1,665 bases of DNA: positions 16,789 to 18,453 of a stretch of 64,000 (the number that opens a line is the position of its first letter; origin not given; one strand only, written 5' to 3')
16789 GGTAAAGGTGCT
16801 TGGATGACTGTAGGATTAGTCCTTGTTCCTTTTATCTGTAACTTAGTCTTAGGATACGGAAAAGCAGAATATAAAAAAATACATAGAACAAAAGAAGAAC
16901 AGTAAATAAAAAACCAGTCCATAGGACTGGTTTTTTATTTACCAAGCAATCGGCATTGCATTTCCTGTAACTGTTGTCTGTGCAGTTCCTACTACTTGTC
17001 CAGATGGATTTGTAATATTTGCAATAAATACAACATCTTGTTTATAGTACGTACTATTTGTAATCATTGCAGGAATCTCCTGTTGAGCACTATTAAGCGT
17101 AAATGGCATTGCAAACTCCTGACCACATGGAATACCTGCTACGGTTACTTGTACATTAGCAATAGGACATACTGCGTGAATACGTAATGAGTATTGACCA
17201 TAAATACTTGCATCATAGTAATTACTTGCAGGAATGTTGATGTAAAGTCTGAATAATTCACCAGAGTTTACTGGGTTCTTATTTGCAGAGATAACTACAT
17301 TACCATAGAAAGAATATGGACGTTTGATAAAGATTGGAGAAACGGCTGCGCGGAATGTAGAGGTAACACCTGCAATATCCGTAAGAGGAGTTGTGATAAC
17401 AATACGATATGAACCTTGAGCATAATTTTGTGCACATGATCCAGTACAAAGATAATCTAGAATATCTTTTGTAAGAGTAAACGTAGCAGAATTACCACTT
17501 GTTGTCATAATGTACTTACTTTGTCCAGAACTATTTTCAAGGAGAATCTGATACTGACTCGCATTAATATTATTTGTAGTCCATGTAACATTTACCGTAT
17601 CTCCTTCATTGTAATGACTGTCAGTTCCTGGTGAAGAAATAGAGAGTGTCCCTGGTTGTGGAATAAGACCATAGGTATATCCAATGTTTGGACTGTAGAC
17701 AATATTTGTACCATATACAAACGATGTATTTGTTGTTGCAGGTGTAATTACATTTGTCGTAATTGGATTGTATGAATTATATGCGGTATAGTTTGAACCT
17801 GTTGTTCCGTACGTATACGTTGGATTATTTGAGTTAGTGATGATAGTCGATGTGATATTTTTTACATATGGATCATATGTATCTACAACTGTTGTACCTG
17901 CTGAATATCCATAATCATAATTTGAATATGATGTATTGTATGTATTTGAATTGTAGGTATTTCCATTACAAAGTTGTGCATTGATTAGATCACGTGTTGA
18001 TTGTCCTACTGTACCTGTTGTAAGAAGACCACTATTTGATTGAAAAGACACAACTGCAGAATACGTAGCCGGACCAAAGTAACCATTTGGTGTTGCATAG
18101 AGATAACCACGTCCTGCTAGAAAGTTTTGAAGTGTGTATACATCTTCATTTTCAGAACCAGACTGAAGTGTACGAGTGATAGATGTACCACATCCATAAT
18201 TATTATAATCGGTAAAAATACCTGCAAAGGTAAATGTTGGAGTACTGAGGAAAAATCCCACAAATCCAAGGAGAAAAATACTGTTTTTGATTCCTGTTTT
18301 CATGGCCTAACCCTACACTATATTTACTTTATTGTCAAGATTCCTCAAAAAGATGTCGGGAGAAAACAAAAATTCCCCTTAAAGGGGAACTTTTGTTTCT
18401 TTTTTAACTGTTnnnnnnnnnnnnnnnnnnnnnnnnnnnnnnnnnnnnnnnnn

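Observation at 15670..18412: Three-gene foreign module inserted at the rplE-rpsN junction of the spc ribosomal operon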

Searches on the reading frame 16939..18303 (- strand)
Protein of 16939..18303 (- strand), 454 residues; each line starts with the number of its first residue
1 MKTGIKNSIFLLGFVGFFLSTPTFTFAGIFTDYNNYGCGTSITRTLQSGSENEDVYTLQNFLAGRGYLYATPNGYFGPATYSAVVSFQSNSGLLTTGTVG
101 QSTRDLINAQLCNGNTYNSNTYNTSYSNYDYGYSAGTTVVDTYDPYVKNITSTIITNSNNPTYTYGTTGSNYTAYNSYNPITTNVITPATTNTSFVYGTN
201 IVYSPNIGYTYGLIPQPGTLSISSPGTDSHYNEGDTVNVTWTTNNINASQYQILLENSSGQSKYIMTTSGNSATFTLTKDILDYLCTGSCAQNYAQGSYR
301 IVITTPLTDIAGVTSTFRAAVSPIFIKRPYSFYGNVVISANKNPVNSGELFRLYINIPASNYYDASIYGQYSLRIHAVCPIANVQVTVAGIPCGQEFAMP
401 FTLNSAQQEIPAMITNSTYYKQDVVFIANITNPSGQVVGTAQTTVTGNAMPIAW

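Call 3: search_protein_families(library=pfam, proteins=[window:16939-18303:-], max_evalue=1)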
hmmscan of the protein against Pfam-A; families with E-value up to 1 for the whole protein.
window:16939-18303:- (454 aa): 1 family
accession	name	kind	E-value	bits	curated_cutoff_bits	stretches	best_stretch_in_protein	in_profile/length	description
PF01471.23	PG_binding_1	-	2.6e-13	50.4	23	1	52-106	2-56/57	Putative peptidoglycan binding domain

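Call 4: search_protein_families(library=ncbifam, proteins=[window:16939-18303:-], max_evalue=1)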
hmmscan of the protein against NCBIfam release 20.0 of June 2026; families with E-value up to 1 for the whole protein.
window:16939-18303:- (454 aa): 6 families
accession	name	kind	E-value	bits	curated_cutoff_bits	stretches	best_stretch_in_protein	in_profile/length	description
TIGR02869.1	spore_SleB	equivalog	6.9e-10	39.1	236.5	1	44-130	5-88/201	spore cortex-lytic enzyme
NF052336.1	PdgHdaseHSB100310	equivalog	4.6e-08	32.8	500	1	44-146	183-285/316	peptidoglycan hydrolase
NF052335.1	PdgHdaseHSB129560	equivalog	2.4e-07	30.4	500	1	34-136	187-292/330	peptidoglycan hydrolase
NF052377.1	lmo1851_S41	exception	0.0019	17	725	1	43-108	381-447/468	lmo1851 family serine protease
NF004786.0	PRK06132.1-3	equivalog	0.0083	15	329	1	50-109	218-277/418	hypothetical protein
TIGR03979.1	His_Ser_Rich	equivalog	0.031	14.3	121.65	1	47-103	126-182/190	His-Xaa-Ser repeat protein HxsA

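Call 21: find_homologous_proteins(query=window:16939-18303:-, max_evalue=0.00001)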
Query window:16939-18303:- (454 aa): 191 proteins with E <= 0.00001 among 7130 candidates; the best 120 are listed.
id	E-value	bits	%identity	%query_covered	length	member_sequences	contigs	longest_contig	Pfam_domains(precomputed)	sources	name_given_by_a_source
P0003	4.7e-294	993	100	100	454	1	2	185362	PF01471.24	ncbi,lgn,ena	-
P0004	5.0e-225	766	77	100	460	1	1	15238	PF01471.24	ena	-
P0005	2.2e-211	721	74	100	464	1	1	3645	PF01471.24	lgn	-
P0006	2.8e-209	714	73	100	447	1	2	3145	PF01471.24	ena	-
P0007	5.2e-176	604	62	100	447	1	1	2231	PF01471.24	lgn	-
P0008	1.1e-132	461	53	100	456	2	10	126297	PF01471.24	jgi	jgi:peptidoglycan hydrolase-like protein with peptidoglycan-binding domain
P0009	1.8e-132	461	51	99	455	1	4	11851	PF01471.24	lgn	-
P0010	1.3e-129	451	48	100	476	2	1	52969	PF01471.24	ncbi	-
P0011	2.1e-129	451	51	99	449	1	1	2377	PF01471.24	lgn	-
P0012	2.4e-129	450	51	99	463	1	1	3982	PF01471.24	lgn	-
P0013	1.6e-128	448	51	100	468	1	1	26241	PF01471.24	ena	-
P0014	1.1e-127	445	51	100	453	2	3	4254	PF01471.24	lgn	-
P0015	8.9e-127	442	49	99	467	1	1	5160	PF01471.24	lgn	-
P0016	1.6e-126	441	49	100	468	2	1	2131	PF01471.24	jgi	jgi:peptidoglycan hydrolase-like protein with peptidoglycan-binding domain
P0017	2.5e-126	440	51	99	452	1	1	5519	PF01471.24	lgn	-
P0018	3.5e-126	440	49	100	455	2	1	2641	PF01471.24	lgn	-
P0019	1.1e-125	438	51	100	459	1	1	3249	PF01471.24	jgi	jgi:peptidoglycan hydrolase-like protein with peptidoglycan-binding domain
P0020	1.3e-125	438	49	99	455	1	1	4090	PF01471.24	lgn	-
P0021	3.0e-125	437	50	99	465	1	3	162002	PF01471.24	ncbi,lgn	-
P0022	7.0e-125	436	51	100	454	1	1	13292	PF01471.24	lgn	-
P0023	1.5e-124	435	49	100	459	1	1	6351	PF01471.24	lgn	-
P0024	1.7e-124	434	48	99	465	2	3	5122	PF01471.24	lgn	-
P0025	2.4e-124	434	52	92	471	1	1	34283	PF01471.24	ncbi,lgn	-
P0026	3.4e-124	433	51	99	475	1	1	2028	PF01471.24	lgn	-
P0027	4.1e-124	433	50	99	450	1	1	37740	PF01471.24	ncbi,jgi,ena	ncbi:MAG: peptidoglycan-binding domain-containing protein [Candidatus Nomurabacteria bacterium]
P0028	5.1e-124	433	50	99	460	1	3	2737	PF01471.24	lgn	-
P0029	5.2e-124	433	50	100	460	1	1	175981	PF01471.24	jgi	-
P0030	6.4e-124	432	48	99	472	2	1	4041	PF01471.24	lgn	-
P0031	6.4e-124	432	50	99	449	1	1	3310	PF01471.24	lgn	-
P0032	8.9e-124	432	50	99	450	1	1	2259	PF01471.24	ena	-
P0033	4.7e-123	430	51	100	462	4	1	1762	PF01471.24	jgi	jgi:peptidoglycan hydrolase-like protein with peptidoglycan-binding domain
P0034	7.3e-123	429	51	100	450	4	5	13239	PF01471.24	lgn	-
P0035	1.3e-122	428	51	99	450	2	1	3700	PF01471.24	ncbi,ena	-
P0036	1.3e-122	428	48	99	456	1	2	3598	PF01471.24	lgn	-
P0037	1.5e-122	428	49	99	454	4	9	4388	PF01471.24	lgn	-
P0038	2.1e-122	427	49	100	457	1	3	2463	PF01471.24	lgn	-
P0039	2.1e-122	427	51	98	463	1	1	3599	PF01471.24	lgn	-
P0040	2.7e-122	427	51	100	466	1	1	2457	PF01471.24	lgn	-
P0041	4.1e-122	427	49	99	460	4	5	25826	PF01471.24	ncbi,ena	-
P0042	1.7e-121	424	49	99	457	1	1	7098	PF01471.24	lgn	-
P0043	1.7e-121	424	49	100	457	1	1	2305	PF01471.24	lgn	-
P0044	1.8e-121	424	51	98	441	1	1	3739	PF01471.24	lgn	-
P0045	2.7e-121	424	48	99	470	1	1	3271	PF01471.24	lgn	-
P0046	3.6e-121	423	47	99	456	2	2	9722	PF01471.24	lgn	-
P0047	4.8e-121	423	48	99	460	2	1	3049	PF01471.24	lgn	-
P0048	6.5e-121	423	49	100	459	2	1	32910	PF01471.24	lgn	-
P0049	7.5e-121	422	49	99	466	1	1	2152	PF01471.24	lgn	-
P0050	8.6e-121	422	48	99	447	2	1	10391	PF01471.24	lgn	-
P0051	1.3e-120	422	49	100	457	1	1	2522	PF01471.24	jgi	jgi:peptidoglycan hydrolase-like protein with peptidoglycan-binding domain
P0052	1.8e-120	421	49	99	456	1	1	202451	PF01471.24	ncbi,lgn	-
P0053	1.8e-120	421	50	100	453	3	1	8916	PF01471.24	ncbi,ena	-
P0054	2.0e-120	421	49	100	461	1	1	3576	PF01471.24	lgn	-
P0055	2.4e-120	421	49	100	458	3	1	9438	PF01471.24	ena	-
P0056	7.6e-120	419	47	99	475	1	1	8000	PF01471.24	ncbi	-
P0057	1.6e-119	418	49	100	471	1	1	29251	PF01471.24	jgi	jgi:peptidoglycan hydrolase-like protein with peptidoglycan-binding domain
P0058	2.1e-119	418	49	98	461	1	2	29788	PF01471.24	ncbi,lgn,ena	-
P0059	2.2e-119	418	48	100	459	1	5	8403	PF01471.24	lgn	-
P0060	3.1e-119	417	49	100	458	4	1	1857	PF01471.24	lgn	-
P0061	4.8e-119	416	48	100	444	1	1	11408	PF01471.24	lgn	-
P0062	6.2e-119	416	48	100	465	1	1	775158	PF01471.24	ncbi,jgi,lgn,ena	ncbi:MAG: peptidoglycan-binding domain-containing protein [Candidatus Paceibacterota bacterium]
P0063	6.3e-119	416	49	99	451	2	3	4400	PF01471.24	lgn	-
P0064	6.6e-119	416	48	99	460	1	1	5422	PF01471.24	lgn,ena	-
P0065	7.9e-119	416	50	100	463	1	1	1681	PF01471.24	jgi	-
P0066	8.2e-119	416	48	100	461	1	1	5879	PF01471.24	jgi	jgi:peptidoglycan hydrolase-like protein with peptidoglycan-binding domain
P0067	8.6e-119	416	49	99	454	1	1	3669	PF01471.24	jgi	jgi:peptidoglycan hydrolase-like protein with peptidoglycan-binding domain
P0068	9.3e-119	415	48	100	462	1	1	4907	PF01471.24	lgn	-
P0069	1.2e-118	415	48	99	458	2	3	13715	PF01471.24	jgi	jgi:peptidoglycan hydrolase-like protein with peptidoglycan-binding domain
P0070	1.4e-118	415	48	99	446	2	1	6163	PF01471.24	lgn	-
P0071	1.5e-118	415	49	99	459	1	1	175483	PF01471.24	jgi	jgi:peptidoglycan hydrolase-like protein with peptidoglycan-binding domain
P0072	2.0e-118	414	48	100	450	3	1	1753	PF01471.24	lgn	-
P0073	2.3e-118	414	48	99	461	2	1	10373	PF01471.24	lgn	-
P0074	5.2e-118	413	48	99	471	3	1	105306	PF01471.24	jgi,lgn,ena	-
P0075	5.6e-118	413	48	100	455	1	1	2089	PF01471.24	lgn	-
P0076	6.2e-118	413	48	99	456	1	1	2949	PF01471.24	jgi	jgi:peptidoglycan hydrolase-like protein with peptidoglycan-binding domain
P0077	6.5e-118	413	49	100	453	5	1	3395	PF01471.24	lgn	-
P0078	6.5e-118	413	48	99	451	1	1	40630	PF01471.24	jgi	jgi:peptidoglycan hydrolase-like protein with peptidoglycan-binding domain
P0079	1.1e-117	412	49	99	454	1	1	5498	PF01471.24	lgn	-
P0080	2.2e-117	411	47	100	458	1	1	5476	PF01471.24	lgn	-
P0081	2.6e-117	411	47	100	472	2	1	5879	PF01471.24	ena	-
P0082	2.8e-117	411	49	99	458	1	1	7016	PF01471.24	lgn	-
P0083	2.9e-117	411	48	99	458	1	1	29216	PF01471.24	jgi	jgi:hypothetical protein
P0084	3.0e-117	410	48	100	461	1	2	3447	PF01471.24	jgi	jgi:peptidoglycan hydrolase-like protein with peptidoglycan-binding domain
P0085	3.7e-117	410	48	100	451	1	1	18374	PF01471.24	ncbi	-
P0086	4.3e-117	410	49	98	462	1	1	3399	PF01471.24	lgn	-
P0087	5.6e-117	410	48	100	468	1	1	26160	PF01471.24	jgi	jgi:peptidoglycan hydrolase-like protein with peptidoglycan-binding domain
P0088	1.7e-116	408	47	99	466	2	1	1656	PF01471.24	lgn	-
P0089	1.9e-116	408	50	99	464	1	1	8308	PF01471.24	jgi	jgi:peptidoglycan hydrolase-like protein with peptidoglycan-binding domain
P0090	3.6e-116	407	47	99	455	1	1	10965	PF01471.24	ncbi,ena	ncbi:MAG: peptidoglycan-binding protein [Candidatus Paceibacterota bacterium]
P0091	3.9e-116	407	48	99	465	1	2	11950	PF01471.24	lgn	-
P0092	9.3e-116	406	49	100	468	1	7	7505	PF01471.24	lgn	-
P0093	9.4e-116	406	49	99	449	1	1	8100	PF01471.24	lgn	-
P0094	1.1e-115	405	49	100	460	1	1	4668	PF01471.24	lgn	-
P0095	1.5e-115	405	46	99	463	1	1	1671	PF01471.24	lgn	-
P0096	1.6e-115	405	49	94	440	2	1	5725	PF01471.24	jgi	jgi:peptidoglycan hydrolase-like protein with peptidoglycan-binding domain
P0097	2.0e-115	405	50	92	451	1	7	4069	PF01471.24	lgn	-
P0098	2.0e-115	404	49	99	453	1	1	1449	PF01471.24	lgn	-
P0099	2.4e-115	404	45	99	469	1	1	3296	PF01471.24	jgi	jgi:peptidoglycan hydrolase-like protein with peptidoglycan-binding domain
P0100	3.2e-115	404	49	100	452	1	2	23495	PF01471.24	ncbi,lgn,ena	-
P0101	5.0e-115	403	48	99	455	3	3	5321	PF01471.24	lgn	-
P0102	6.2e-115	403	47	99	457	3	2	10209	PF01471.24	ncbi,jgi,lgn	jgi:peptidoglycan hydrolase-like protein with peptidoglycan-binding domain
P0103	6.8e-115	403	48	98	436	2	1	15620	PF01471.24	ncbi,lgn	-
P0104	1.1e-114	402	47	99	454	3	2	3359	PF01471.24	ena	-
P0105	1.1e-114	402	46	100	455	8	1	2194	PF01471.24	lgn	-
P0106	1.4e-114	402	47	98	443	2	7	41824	PF01471.24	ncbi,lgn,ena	-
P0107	2.7e-114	401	47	99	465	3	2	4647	PF01471.24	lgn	-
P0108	2.9e-114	401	46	99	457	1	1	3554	PF01471.24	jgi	jgi:peptidoglycan hydrolase-like protein with peptidoglycan-binding domain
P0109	3.0e-114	401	47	99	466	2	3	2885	PF01471.24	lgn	-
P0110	1.6e-113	398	48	100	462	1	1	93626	PF01471.24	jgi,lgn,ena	jgi:peptidoglycan hydrolase-like protein with peptidoglycan-binding domain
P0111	1.7e-113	398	46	99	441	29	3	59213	PF01471.24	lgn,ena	-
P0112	2.6e-113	398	47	100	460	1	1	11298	PF01471.24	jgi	jgi:peptidoglycan hydrolase-like protein with peptidoglycan-binding domain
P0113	2.6e-113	398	47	99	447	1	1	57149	PF01471.24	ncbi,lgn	-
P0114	6.4e-113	396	47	99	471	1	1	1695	PF01471.24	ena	-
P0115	3.2e-112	394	49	96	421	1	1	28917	PF01471.24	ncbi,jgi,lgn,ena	ncbi:MAG: peptidoglycan-binding domain-containing protein [Candidatus Paceibacterota bacterium]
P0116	3.8e-112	394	48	99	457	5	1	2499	PF01471.24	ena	-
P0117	6.1e-112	393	48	96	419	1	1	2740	PF01471.24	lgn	-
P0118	8.0e-112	393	46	100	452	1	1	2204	PF01471.24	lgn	-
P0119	3.7e-111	390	47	99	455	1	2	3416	PF01471.24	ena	-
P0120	1.1e-110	389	48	100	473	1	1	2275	PF01471.24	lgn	-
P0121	1.1e-110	389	46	99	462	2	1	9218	PF01471.24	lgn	-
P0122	1.4e-110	389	48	100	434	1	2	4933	PF01471.24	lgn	-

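Call 31: predict_structure(alignment_id=A2)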
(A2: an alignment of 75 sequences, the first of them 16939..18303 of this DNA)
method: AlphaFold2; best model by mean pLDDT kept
length: 454 residues; sequences in the alignment: 75
mean_pLDDT: 72.0   pTM: 0.41
mean pLDDT of the five models: 72.0, 71.3, 69.9, 69.8, 67.6
residues with pLDDT >= 90: 179; 70-90: 97; 50-70: 48; < 50: 130
segments of 3 or more residues with pLDDT < 50: 1-4, 6-35, 115-201
pLDDT, mean of each block of 10 residues (from residue 1): 43 40 32 50 91 93 89 91 94 92 89 53 36 36 43 35 34 38 35 40 53 70 92 91 91 92 95 91 72 62 91 89 82 74 95 83 55 90 92 91 77 94 94 78 93 73
secondary structure, 60 per line:
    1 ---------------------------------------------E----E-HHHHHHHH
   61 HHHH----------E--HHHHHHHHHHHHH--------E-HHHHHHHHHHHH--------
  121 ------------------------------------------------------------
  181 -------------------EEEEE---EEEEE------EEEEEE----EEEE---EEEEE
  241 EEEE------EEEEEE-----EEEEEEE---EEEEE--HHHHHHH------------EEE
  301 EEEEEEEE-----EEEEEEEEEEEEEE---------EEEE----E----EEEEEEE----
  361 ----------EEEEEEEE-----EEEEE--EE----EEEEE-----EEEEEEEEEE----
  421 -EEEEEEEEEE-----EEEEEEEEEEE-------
elements in order: H53-64 H78-90 H101-112 E200-204 E208-212 E219-224 E229-232 E236-244 E251-256 E262-268 E272-276 H279-285 E298-308 E314-327 E337-340 E350-356 E371-378 E384-388 E397-401 E407-416 E422-431 E437-447

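Call 78: search_protein_families(library=phrogs, proteins=[window:16939-18303:-], max_evalue=0.01)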
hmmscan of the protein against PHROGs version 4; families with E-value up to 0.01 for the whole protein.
window:16939-18303:- (454 aa): 5 families
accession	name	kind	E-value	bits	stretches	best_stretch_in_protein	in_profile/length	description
phrog_1224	-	head and packaging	1.3e-08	35.5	1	45-109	3-66/438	endolysin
phrog_2649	-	lysis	3.2e-08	34.7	1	41-113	170-241/261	endolysin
phrog_1493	-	lysis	4.5e-06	27.1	1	43-118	241-316/394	endolysin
phrog_1512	-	lysis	4.5e-05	24.6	1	43-107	174-242/314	endolysin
phrog_23452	-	unknown function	0.0097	17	0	45-104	54-118/135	-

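Call 79: search_protein_families(library=padloc, proteins=[window:16939-18303:-], max_evalue=0.01)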
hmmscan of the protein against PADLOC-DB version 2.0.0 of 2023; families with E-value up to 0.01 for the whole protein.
window:16939-18303:- (454 aa): 0 families

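Call 92: find_encoding_contigs(protein=P0111, flank=5000, max_places=2)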
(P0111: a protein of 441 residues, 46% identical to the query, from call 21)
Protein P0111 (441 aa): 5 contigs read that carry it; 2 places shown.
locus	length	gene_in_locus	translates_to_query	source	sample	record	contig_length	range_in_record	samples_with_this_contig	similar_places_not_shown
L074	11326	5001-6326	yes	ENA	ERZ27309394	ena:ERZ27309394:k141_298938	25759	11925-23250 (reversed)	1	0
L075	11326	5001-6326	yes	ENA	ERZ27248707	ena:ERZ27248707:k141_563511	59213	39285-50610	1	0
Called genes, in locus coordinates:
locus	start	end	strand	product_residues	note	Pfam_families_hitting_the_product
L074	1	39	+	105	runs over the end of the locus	PF00276:Ribosomal_L23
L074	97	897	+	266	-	PF00181:Ribosomal_L2_N, PF03947:Ribosomal_L2_C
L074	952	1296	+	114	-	PF00203:Ribosomal_S19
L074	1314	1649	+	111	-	PF00237:Ribosomal_L22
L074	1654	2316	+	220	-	PF07650:KH_2, PF00189:Ribosomal_S3_C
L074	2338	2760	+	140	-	PF00252:Ribosomal_L16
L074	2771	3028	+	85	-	PF00366:Ribosomal_S17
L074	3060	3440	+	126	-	PF00238:Ribosomal_L14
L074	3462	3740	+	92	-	PF22682:Ribosomal_uL24m-like, PF00467:KOW, PF17136:ribosomal_L24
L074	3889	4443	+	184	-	PF00281:Ribosomal_L5, PF00673:Ribosomal_L5_C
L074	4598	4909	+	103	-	-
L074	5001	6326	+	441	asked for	PF01471:PG_binding_1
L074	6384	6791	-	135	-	PF09945:DUF2177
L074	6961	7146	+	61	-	PF00253:Ribosomal_S14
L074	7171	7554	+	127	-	PF00410:Ribosomal_S8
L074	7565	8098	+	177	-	PF00347:Ribosomal_L6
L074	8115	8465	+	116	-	PF00861:Ribosomal_L18p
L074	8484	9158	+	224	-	PF00333:Ribosomal_S5, PF03719:Ribosomal_S5_C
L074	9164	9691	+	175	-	PF00828:Ribosomal_L27A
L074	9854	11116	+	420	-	PF00344:SecY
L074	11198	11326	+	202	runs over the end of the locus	PF06414:Zeta_toxin (weak), PF13238:AAA_18 (weak), PF00406:ADK, PF13207:AAA_17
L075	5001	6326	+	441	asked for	PF01471:PG_binding_1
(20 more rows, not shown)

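Call 93: find_encoding_contigs(protein=P0110, flank=5000, max_places=2)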
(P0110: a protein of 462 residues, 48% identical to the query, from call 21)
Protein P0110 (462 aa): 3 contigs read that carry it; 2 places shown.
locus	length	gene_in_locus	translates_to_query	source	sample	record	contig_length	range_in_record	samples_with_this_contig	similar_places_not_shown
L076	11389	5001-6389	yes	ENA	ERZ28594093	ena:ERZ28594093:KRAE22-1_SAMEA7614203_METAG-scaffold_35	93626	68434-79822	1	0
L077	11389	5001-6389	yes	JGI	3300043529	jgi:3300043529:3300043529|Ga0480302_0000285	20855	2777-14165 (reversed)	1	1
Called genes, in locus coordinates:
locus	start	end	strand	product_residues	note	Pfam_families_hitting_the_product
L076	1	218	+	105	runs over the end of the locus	PF00276:Ribosomal_L23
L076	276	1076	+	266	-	PF00181:Ribosomal_L2_N, PF03947:Ribosomal_L2_C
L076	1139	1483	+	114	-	PF00203:Ribosomal_S19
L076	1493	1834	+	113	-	PF00237:Ribosomal_L22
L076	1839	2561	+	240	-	PF07650:KH_2, PF00189:Ribosomal_S3_C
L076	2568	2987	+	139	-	PF00252:Ribosomal_L16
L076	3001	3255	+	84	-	PF00366:Ribosomal_S17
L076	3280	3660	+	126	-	PF00238:Ribosomal_L14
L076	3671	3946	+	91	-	PF22682:Ribosomal_uL24m-like, PF00467:KOW (weak), PF17136:ribosomal_L24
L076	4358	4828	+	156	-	PF00281:Ribosomal_L5, PF00673:Ribosomal_L5_C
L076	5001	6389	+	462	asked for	PF01471:PG_binding_1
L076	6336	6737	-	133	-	-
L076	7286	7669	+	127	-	PF00410:Ribosomal_S8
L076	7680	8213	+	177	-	PF00347:Ribosomal_L6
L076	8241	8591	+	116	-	PF00861:Ribosomal_L18p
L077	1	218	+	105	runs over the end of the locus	PF00276:Ribosomal_L23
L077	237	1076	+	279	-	PF00181:Ribosomal_L2_N, PF03947:Ribosomal_L2_C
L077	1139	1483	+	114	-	PF00203:Ribosomal_S19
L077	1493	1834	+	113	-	PF00237:Ribosomal_L22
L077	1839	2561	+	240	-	PF07650:KH_2, PF00189:Ribosomal_S3_C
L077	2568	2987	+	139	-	PF00252:Ribosomal_L16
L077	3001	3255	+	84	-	PF00366:Ribosomal_S17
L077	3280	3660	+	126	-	PF00238:Ribosomal_L14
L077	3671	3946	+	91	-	PF22682:Ribosomal_uL24m-like, PF00467:KOW (weak), PF17136:ribosomal_L24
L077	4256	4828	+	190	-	PF00281:Ribosomal_L5, PF00673:Ribosomal_L5_C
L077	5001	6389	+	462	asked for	PF01471:PG_binding_1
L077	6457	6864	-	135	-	PF09945:DUF2177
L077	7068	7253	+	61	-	PF00253:Ribosomal_S14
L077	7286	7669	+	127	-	PF00410:Ribosomal_S8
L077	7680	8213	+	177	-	PF00347:Ribosomal_L6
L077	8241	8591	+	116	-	PF00861:Ribosomal_L18p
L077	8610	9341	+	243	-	PF00333:Ribosomal_S5, PF03719:Ribosomal_S5_C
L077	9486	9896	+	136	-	PF00828:Ribosomal_L27A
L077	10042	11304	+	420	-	PF00344:SecY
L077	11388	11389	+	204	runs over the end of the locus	PF13238:AAA_18 (weak), PF00406:ADK, PF13207:AAA_17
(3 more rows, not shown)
